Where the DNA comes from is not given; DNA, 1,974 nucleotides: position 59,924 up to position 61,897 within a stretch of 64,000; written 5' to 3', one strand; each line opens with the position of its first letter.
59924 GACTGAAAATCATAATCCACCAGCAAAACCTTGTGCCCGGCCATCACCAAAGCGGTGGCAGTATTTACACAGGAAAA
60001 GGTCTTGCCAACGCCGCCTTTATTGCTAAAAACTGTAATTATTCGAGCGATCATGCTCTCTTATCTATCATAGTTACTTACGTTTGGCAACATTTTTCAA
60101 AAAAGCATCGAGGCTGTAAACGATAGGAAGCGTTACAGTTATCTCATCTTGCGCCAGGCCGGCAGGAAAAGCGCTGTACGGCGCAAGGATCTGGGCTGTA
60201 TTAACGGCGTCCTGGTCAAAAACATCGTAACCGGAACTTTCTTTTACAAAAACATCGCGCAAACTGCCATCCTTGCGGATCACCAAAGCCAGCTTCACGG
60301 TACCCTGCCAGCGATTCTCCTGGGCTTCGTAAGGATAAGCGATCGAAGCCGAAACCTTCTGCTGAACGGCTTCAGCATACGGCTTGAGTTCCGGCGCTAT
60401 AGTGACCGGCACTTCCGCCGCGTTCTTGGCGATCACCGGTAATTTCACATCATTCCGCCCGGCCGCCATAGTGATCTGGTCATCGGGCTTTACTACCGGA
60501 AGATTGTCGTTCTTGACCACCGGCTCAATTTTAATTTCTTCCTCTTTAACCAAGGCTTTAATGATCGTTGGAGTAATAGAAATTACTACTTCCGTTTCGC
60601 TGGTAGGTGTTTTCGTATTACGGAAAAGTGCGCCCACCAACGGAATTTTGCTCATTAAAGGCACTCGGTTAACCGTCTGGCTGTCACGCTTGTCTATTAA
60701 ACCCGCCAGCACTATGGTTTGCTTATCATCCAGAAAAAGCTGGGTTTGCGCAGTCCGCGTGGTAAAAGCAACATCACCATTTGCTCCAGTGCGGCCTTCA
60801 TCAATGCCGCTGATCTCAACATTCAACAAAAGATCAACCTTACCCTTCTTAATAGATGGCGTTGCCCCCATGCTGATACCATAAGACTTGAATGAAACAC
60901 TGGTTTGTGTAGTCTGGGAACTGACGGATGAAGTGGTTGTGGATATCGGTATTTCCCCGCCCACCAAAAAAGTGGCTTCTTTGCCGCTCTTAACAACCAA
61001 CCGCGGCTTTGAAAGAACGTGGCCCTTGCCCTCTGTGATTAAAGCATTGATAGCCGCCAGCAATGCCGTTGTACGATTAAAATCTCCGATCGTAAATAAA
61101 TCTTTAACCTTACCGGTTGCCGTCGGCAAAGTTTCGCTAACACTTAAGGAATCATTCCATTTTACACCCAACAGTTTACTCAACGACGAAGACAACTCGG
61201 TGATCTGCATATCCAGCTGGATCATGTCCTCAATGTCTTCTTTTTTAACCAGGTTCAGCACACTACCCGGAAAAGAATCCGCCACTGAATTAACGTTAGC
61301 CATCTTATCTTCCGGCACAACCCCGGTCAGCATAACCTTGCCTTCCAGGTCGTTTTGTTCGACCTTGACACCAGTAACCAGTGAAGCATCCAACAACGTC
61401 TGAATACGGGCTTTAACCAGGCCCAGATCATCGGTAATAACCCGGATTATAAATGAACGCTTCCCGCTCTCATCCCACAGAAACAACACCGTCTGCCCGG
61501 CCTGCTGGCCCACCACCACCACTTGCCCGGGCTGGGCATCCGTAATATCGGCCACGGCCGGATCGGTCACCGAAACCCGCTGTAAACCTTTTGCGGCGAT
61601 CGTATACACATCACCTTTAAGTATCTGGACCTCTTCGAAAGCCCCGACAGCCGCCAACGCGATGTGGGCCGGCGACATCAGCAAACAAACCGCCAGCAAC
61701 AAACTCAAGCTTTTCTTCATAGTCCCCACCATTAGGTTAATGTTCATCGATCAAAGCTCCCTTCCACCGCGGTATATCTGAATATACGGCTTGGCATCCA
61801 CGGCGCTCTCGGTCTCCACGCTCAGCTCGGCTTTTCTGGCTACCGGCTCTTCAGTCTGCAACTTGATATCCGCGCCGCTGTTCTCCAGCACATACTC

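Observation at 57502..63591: Tad-like secretion/pilus block with two unusual fusions: a CpaE(TadZ)-CpaF(TadA) single polypeptide and a secretin with a C-terminal TonB_C-like domain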

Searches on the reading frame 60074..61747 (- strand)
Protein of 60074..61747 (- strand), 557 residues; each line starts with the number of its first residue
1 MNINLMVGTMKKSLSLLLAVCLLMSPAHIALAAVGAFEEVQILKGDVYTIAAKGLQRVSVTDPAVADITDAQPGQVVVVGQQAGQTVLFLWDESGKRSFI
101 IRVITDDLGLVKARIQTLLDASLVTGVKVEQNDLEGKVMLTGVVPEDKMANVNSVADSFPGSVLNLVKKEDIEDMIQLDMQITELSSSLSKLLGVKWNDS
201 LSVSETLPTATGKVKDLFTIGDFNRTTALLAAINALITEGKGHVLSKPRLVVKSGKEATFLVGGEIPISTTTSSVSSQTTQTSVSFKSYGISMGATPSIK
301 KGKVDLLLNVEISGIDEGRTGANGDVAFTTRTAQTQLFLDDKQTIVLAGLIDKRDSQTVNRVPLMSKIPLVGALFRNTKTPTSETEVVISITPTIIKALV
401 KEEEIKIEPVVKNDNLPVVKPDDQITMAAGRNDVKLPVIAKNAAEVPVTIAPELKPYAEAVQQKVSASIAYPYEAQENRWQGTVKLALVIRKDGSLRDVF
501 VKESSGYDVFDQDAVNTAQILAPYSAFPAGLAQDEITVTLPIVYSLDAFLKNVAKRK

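Call 3: search_protein_families(library=pfam, proteins=[window:60074-61747:-], max_evalue=0.1)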
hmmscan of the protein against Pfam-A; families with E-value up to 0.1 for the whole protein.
window:60074-61747:- (557 aa): 7 families
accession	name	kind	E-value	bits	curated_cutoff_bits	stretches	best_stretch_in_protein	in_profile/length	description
PF00263.26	Secretin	-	7.4e-42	143.2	27.5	1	235-397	1-169/169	Bacterial type II and III secretion system protein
PF03544.19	TonB_C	-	7.6e-17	62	24.6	1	469-546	3-79/79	Gram-negative bacterial TonB protein C-terminal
PF13629.12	T2SS-T3SS_pil_N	-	5.8e-12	45.6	23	1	41-101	6-67/72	Pilus formation protein N terminal region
PF13103.11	TonB_2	-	0.0011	19.4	22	1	455-539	2-84/85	TonB C terminal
PF21934.1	Yop-YscD_ppl_3rd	-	0.0026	17.9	24.3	0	116-159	8-49/64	YscD/CdsD-like Bon-like domain 3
PF11492.14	Dicistro_VP4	-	0.014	15.8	22.6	0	201-232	12-46/57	Cricket paralysis virus, VP4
PF01191.24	RNA_pol_Rpb5_C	-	0.02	15.1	23.5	0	47-79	26-57/73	RNA polymerase Rpb5, C-terminal domain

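Call 4: search_protein_families(library=ncbifam, proteins=[window:60074-61747:-], max_evalue=0.1)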
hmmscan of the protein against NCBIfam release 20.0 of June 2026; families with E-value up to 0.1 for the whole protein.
window:60074-61747:- (557 aa): 15 families
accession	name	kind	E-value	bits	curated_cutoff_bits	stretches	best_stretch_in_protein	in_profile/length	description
TIGR02517.1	type_II_gspD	equivalog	3.1e-39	134.9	351.35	1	212-397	400-591/600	type II secretion system secretin GspD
TIGR02515.1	IV_pilus_PilQ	subfamily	1.1e-32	113.6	284.35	1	195-397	229-428/428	type IV pilus secretin PilQ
TIGR02519.1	pilus_MshL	equivalog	1.3e-24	86.7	250.2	1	207-396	85-290/290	pilus (MSHA type) biogenesis protein MshL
NF010083.0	PRK13568.1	equivalog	2.3e-24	86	554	1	175-398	188-419/419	DNA uptake porin HofQ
TIGR02516.1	type_III_yscC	equivalog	6.1e-21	74.5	238.45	1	166-397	225-462/463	type III secretion system outer membrane ring subunit SctC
TIGR01352.1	tonB_Cterm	subfamily_domain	4.6e-15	55.7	27.1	1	470-546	2-75/76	TonB family protein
NF007851.2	PRK10560.1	exception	1.4e-14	53.7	598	1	206-397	222-410/412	DNA uptake porin HofQ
NF011873.0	PRK15346.1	equivalog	5.1e-10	38.6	524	1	166-383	262-481/499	EscC/YscC/HrcC family type III secretion system outer membrane ring protein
NF042912.1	Amuc_1098_fam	equivalog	8.3e-09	34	750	1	328-397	728-797/805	Amuc_1098 family type IV pilus outer membrane protein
NF047760.1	LIC10042_TonB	equivalog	1.2e-06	28.7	100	1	464-514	80-130/156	LIC_10042 family TonB-like protein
NF040942.2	hypo_ExtJ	equivalog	0.011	16.1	52.5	1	10-78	1-57/77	selenite/tellurite reduction operon protein ExtJ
TIGR02794.1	tolA_full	equivalog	0.016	14.4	59.45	1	450-520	273-337/362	cell envelope integrity protein TolA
NF007129.0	PRK09570.1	equivalog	0.021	14.6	83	0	47-79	30-61/80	DNA-directed RNA polymerase subunit H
NF038079.1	TonB_sider_MxcH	equivalog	0.032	12.3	925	1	467-518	8-58/792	TonB-dependent siderophore myxochelin receptor MxcH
NF033768.1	myxo_SS_tail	domain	0.033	14.3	40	0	464-506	12-57/92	AgmX/PglI C-terminal domain-containing protein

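Call 7: find_homologous_proteins(query=window:60074-61747:-, max_evalue=0.00001)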
Query window:60074-61747:- (557 aa): 374 proteins with E <= 0.00001 among 8000 candidates; the best 120 are listed.
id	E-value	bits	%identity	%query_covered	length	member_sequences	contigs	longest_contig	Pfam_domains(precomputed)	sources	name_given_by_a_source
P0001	0.0e+0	1176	100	100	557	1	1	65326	PF03544.20,PF13629.13,PF00263.27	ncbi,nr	ncbi:MAG: TonB family protein [Candidatus Omnitrophica bacterium]|nr:TonB family protein [Candidatus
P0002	1.6e-252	857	73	100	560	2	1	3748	PF03544.20,PF13629.13,PF00263.27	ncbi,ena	-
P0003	1.3e-237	808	71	98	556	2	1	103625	PF03544.20,PF13629.13,PF00263.27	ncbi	ncbi:MAG: TonB family protein [Candidatus Omnitrophota bacterium]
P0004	2.5e-221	754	63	100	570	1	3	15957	PF03544.20,PF13629.13,PF00263.27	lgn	-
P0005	2.5e-218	744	62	100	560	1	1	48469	PF03544.20,PF13629.13,PF00263.27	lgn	-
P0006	5.9e-217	740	64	100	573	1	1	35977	PF03544.20,PF13629.13,PF00263.27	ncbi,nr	ncbi:MAG: TonB family protein [Candidatus Omnitrophica bacterium]|nr:TonB family protein [Candidatus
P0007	1.6e-216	738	64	100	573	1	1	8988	PF03544.20,PF13629.13,PF00263.27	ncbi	-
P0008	3.8e-206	704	61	100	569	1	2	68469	PF03544.20,PF13629.13,PF00263.27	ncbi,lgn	-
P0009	1.5e-202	692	61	94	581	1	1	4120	PF03544.20,PF13629.13,PF00263.27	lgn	-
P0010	8.2e-199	680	61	98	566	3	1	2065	PF03544.20,PF13629.13,PF00263.27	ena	-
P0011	1.0e-198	680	59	94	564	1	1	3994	PF03544.20,PF13629.13,PF00263.27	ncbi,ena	-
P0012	1.3e-198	679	57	100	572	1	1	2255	PF03544.20,PF13629.13,PF00263.27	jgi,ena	-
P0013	2.2e-191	655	56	98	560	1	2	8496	PF03544.20,PF13629.13,PF00263.27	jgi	jgi:pilus assembly protein CpaC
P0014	1.8e-187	642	55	98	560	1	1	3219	PF03544.20,PF13629.13,PF00263.27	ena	-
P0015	1.1e-185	637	56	99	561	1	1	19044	PF03544.20,PF13629.13,PF00263.27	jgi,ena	-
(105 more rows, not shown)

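Call 23: find_related_loci(query=A1, collection=genome_contigs, flank=10000)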
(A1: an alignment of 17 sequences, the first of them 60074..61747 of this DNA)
Query A1 (557 aa) in genome_contigs; peptide patterns used: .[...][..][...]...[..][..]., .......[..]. (x = any residue, [..] = any of these).
599 stretches matched a pattern (row limit reached: there are more); 558 encode a relative of the query (tblastn E <= 1e-3); the best 80 are kept; 80 distinct loci.
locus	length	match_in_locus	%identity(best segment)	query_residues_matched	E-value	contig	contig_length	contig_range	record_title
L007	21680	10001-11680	73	1-557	0e+0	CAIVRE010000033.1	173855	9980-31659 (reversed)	MAG: Candidatus Omnitrophica bacterium isolate AM-lipid-02-D9_bin-0629 genome assembly, contig: bin-0629:33/34, whole ge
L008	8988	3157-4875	64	1-557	0e+0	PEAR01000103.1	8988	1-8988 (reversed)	MAG: Candidatus Omnitrophota bacterium isolate Cal1bin1 scaffold279, whole genome shotgun sequence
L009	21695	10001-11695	70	1-557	0e+0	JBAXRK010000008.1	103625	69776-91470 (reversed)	MAG: Candidatus Omnitrophota bacterium isolate ELA581 MAG581_8, whole genome shotgun sequence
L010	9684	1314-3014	52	10-556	0e+0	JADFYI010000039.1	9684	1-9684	MAG: Candidatus Omnitrophota bacterium isolate nDJH6bin28 nDJH6_bin28_NODE_5999_length_9684_cov_4.335030, whole genome s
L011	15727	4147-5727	49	38-556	4e-165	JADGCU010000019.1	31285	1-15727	MAG: Candidatus Omnitrophota bacterium isolate nXXbin4 nXX_bin4_NODE_147_length_31285_cov_4.949312, whole genome shotgun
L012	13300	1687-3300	51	27-557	4e-163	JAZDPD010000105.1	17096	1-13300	MAG: Candidatus Omnitrophota bacterium isolate MEGAHIT-group-0.817 k141_13165110, whole genome shotgun sequence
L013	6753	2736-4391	48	10-545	1e-156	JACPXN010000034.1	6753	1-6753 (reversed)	MAG: Candidatus Omnitrophota bacterium isolate NC_groundwater_838_Pr1_B-0.1um_54_17 Montesol18_Bp1_scaffold_489850, whol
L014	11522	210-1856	45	4-552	2e-154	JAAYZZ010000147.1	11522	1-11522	MAG: Elusimicrobia bacterium isolate AS06rmzACSIP_371 408199_AS06, whole genome shotgun sequence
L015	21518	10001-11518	47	27-552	4e-149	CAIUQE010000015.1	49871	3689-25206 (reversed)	MAG: Candidatus Omnitrophica bacterium isolate MJ-2014-D6_bin-075 genome assembly, contig: bin-075:15/49, whole genome s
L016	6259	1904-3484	46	40-554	1e-146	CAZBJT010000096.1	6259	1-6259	MAG TPA_asm: uncultured Planctomycetales bacterium isolate binchicken_co54_492 genome assembly, contig: NODE_23174_lengt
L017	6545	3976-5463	46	38-545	2e-146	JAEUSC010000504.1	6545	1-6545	MAG: Candidatus Omnitrophota bacterium isolate new MAG-293 k141_4120273, whole genome shotgun sequence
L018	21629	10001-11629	46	36-545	3e-145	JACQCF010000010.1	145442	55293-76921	MAG: Candidatus Omnitrophota bacterium isolate NC_groundwater_961_Pr1_S-0.2um_46_24 Montesol18-Sp2_coassembly_scaffold_5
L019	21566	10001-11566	45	29-548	2e-144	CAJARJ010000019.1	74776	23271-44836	MAG: Candidatus Omnitrophica bacterium isolate Loc090907-6m_bin-269 genome assembly, contig: bin-269:19/22, whole genome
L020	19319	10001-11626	44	38-545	6e-139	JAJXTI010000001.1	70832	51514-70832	MAG: bacterium isolate BP4.bin41 NODE_321_length_70832_cov_1.529736, whole genome shotgun sequence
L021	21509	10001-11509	46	38-546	6e-137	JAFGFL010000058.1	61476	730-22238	MAG: Candidatus Omnitrophota bacterium isolate Zod_Metabat.1316 k87_9910920, whole genome shotgun sequence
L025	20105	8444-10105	43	16-546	1e-133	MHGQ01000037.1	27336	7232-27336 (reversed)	MAG: Omnitrophica WOR_2 bacterium RIFCSPHIGHO2_02_FULL_50_17 rifcsphigho2_02_scaffold_2391, whole genome shotgun sequenc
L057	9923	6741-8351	46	39-546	1e-138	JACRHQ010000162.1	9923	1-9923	MAG: Candidatus Omnitrophota bacterium isolate NC_groundwater_1781_Pr3_B-0.1um_55_10 SR-2_scaffold_141_3382350, whole ge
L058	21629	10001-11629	43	13-546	9e-133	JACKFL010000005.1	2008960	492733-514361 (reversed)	MAG: Candidatus Omnitrophota bacterium isolate HK-STAS-OMNI-4 HK-STAS-OMNI-4_5, whole genome shotgun sequence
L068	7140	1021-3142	44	45-550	2e-99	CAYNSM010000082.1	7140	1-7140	MAG TPA_asm: uncultured Planctomycetales bacterium isolate SRP278252_co1_54 genome assembly, contig: NODE_20026_length_7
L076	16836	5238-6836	34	10-547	7e-84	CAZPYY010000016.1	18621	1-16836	MAG TPA_asm: uncultured Planctomycetia bacterium isolate binchicken_co330_156 genome assembly, contig: NODE_2948_length_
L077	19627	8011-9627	33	4-546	2e-83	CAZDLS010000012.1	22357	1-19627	MAG TPA_asm: uncultured Planctomycetia bacterium isolate SRP214966_co2_480 genome assembly, contig: NODE_3148_length_223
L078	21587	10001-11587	33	10-546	2e-82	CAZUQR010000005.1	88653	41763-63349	MAG TPA_asm: uncultured Planctomycetia bacterium isolate binchicken_co34_570 genome assembly, contig: NODE_248_length_88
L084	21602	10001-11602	32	10-547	1e-77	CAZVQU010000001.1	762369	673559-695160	MAG TPA_asm: uncultured Planctomycetia bacterium isolate SRP167671_co3_96 genome assembly, contig: NODE_2_length_762369_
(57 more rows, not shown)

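Call 26: search_protein_families(library=pfam, proteins=[L084:5161-6417:+, L084:6422-7381:+, L076:387-1661:+, L076:1666-2625:+, L077:12876-14051:+, L058:2953-4023:+, L057:201-1577:+, L025:1686-3278:+, L078:3599-4429:+, L068:3218-4762:+], max_evalue=0.01)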
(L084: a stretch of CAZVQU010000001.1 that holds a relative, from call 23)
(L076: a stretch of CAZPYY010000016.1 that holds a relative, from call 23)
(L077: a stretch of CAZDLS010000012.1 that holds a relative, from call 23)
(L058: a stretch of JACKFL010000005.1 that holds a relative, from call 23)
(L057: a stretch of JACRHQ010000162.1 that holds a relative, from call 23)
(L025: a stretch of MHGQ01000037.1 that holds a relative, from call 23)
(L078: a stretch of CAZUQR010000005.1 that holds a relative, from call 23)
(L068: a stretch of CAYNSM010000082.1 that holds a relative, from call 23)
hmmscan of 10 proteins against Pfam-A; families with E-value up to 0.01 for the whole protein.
L084:5161-6417:+ (418 aa): 3 families
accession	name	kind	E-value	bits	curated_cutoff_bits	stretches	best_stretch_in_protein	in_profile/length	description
PF01595.25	CNNM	-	3.1e-43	148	28.4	1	7-182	2-181/181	Cyclin M transmembrane N-terminal domain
PF03471.22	CorC_HlyC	-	2.9e-14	53.3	27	1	328-412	2-79/81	Transporter associated domain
PF00571.33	CBS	-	6.8e-11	42.8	24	1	263-312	7-56/57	CBS domain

L084:6422-7381:+ (319 aa): 2 families
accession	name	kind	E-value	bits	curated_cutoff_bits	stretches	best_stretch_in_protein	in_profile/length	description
PF01595.25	CNNM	-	7.9e-40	136.9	28.4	1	10-186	4-181/181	Cyclin M transmembrane N-terminal domain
PF00571.33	CBS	-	2.8e-10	40.8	24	2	203-253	3-52/57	CBS domain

L076:387-1661:+ (424 aa): 3 families
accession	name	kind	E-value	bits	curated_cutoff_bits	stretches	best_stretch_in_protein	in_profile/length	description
PF01595.25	CNNM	-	6.7e-42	143.6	28.4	1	7-181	2-181/181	Cyclin M transmembrane N-terminal domain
PF03471.22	CorC_HlyC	-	6.2e-14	52.2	27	1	327-418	2-79/81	Transporter associated domain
PF00571.33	CBS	-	4.8e-11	43.3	24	2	263-311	8-56/57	CBS domain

L076:1666-2625:+ (319 aa): 2 families
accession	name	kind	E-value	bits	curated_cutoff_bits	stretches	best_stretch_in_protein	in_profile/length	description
PF01595.25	CNNM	-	1.6e-40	139.2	28.4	1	10-186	4-181/181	Cyclin M transmembrane N-terminal domain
PF00571.33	CBS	-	6.2e-10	39.7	24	2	208-253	6-52/57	CBS domain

L077:12876-14051:+ (391 aa): 0 families

L058:2953-4023:+ (356 aa): 1 family
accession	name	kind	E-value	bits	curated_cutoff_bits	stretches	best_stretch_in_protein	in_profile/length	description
PF01757.29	Acyl_transf_3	-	1.3e-30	107.1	31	1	11-337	2-322/326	Acyltransferase domain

L057:201-1577:+ (458 aa): 1 family
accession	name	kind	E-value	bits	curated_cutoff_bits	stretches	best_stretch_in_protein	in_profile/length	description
PF13231.12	PMT_2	-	0.002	18.8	26.1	1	7-145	13-153/160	Dolichyl-phosphate-mannose-protein mannosyltransferase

L025:1686-3278:+ (530 aa): 1 family
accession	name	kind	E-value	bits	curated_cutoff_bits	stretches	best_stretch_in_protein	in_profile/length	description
PF13231.12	PMT_2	-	5.2e-06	27.2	26.1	1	66-209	5-147/160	Dolichyl-phosphate-mannose-protein mannosyltransferase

L078:3599-4429:+ (276 aa): 0 families

L068:3218-4762:+ (514 aa): 0 families

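Call 43: predict_structure(alignment_id=A1)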
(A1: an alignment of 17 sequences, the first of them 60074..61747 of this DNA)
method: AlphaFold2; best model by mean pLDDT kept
length: 557 residues; sequences in the alignment: 17
mean_pLDDT: 65.5   pTM: 0.36
mean pLDDT of the five models: 65.5, 63.4, 62.1, 61.7, 58.3
residues with pLDDT >= 90: 24; 70-90: 262; 50-70: 141; < 50: 130
segments of 3 or more residues with pLDDT < 50: 25-36, 196-221, 223-225, 350-383, 401-448, 554-557
pLDDT, mean of each block of 10 residues (from residue 1): 54 74 47 52 83 89 90 90 89 87 75 83 77 73 73 78 59 76 69 48 31 40 56 71 77 82 64 59 65 80 76 60 56 68 67 34 28 26 59 74 36 28 29 31 39 76 82 78 84 86 83 89 84 79 72 49
secondary structure, 60 per line:
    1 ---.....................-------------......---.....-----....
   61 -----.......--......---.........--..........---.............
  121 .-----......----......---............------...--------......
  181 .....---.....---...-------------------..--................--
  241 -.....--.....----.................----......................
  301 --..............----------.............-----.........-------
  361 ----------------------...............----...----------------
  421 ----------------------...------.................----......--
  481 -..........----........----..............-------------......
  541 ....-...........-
elements in order: H4-24 E38-43 E47-51 E57-60 E66-72 E75-80 E84-92 E95-104 H108-121 E127-132 E137-142 H146-157 E164-166 E175-185 H189-193 H223-238 E242-246 E249-253 E258-274 E279-300 E303-316 E327-339 E345-353 E383-397 H452-468 H473-478 E482-491 E496-503 H508-521 E535-544 H546-556

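Call 54: fold_search(model_id=the predicted structure, library=pdb)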
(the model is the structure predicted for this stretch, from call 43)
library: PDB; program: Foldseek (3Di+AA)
matches with E <= 10: 801; with E <= 0.001: 35
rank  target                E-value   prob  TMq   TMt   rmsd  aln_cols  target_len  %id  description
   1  9wfd_A                9.0e-18  1.00  0.25  0.30  29.0       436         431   18  Cryo-EM structure of the Type II secretion system protein from Acidithiobacillus caldus (released 2025-11-19)
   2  8jvb_A                2.6e-12  1.00  0.24  0.34  31.6       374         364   17  Cryo-EM structure of the Type II secretion system protein from Acidithiobacillus caldus (released 2024-07-03)
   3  5w68_A                3.6e-11  1.00  0.20  0.30  25.0       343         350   19  Type II secretin from Enteropathogenic Escherichia coli - GspD (released 2017-11-15)
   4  5zdh_A                1.8e-10  1.00  0.20  0.22  26.3       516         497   15  CryoEM structure of ETEC Pilotin-Secretin AspS-GspD complex (released 2018-04-18)
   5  9u5s_A                2.6e-10  1.00  0.20  0.23  28.6       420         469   14  The structure of the BfpBG complex in the T4bP system (released 2025-11-05)
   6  6hcg_A                3.8e-10  1.00  0.19  0.18  24.9       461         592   16  Klebsiella pneumoniae type II secretion system outer membrane complex. PulD, PulS and PulC HR domain. (released 2019-11-27)
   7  9k8v_A                5.0e-10  1.00  0.20  0.28  26.7       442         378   18  Cryo-EM structure of the Type II secretion system protein from Vibrio cholerae (released 2025-10-29)
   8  6i1x_A                1.2e-09  1.00  0.18  0.20  24.0       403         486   17  Aeromonas hydrophila ExeD (released 2019-04-10)
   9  6i1y_A                2.7e-09  1.00  0.18  0.20  28.8       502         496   16  Vibrio vulnificus EpsD (released 2019-04-10)
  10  5wq8_A                4.0e-09  1.00  0.19  0.21  31.0       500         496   16  CryoEM structure of type II secretion system secretin GspD in Vibrio cholerae (released 2016-12-28)
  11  5tcr_A                8.6e-09  1.00  0.21  0.24  25.8       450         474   12  Atomic model of the Salmonella SPI-1 type III secretion injectisome basal body proteins InvG, PrgH, and PrgK (released 2016-12-21)
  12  6q14_B                1.1e-08  1.00  0.20  0.22  26.8       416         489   12  Structure of the Salmonella SPI-1 injectisome NC-base (released 2019-10-23)
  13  6q14_A                1.3e-08  1.00  0.20  0.23  26.9       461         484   11  Structure of the Salmonella SPI-1 injectisome NC-base (released 2019-10-23)
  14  5tcq_A                2.3e-08  1.00  0.20  0.32  23.9       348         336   13  Near-atomic resolution cryo-EM structure of the Salmonella SPI-1 type III secretion injectisome secretin InvG (released 2016-12-21)
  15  5wln_A                2.3e-08  1.00  0.19  0.26  23.4       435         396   15  Cryo-EM structure of the T2SS secretin XcpQ from Pseudomonas aeruginosa (released 2017-10-25)
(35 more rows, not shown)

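Call 69: find_related_loci(query=A3, collection=metagenome_contigs, flank=10000)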
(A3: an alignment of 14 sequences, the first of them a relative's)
Query A3 (599 aa) in metagenome_contigs; peptide patterns used: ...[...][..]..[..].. (x = any residue, [..] = any of these).
242 stretches matched a pattern; 239 encode a relative of the query (tblastn E <= 1e-3); the best 80 are kept; 80 distinct loci.
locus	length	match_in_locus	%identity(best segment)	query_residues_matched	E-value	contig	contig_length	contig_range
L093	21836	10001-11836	25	1-599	6e-41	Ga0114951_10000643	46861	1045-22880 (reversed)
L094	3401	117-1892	24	1-593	9e-30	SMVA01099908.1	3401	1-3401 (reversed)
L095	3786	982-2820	25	1-595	5e-30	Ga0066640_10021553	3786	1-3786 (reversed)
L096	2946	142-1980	25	1-595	5e-30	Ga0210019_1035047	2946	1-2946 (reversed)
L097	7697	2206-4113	26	1-597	3e-29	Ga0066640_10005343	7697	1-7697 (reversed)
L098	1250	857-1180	57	1-106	7e-30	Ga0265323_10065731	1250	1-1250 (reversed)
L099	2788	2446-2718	58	1-91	1e-28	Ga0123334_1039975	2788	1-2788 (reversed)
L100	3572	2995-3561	39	1-188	5e-28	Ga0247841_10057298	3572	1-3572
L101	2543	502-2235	23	1-591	2e-25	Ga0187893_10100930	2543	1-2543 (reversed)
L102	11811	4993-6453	24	1-478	8e-25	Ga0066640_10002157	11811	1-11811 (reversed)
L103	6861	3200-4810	23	1-515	9e-25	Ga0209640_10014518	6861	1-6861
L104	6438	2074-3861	24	1-595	3e-23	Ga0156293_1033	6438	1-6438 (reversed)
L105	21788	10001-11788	24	1-595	3e-23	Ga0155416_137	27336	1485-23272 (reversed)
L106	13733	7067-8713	25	1-595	6e-23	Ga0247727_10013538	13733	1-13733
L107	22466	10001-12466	53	1-596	9e-23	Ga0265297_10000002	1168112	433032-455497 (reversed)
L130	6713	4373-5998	55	1-597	3e-19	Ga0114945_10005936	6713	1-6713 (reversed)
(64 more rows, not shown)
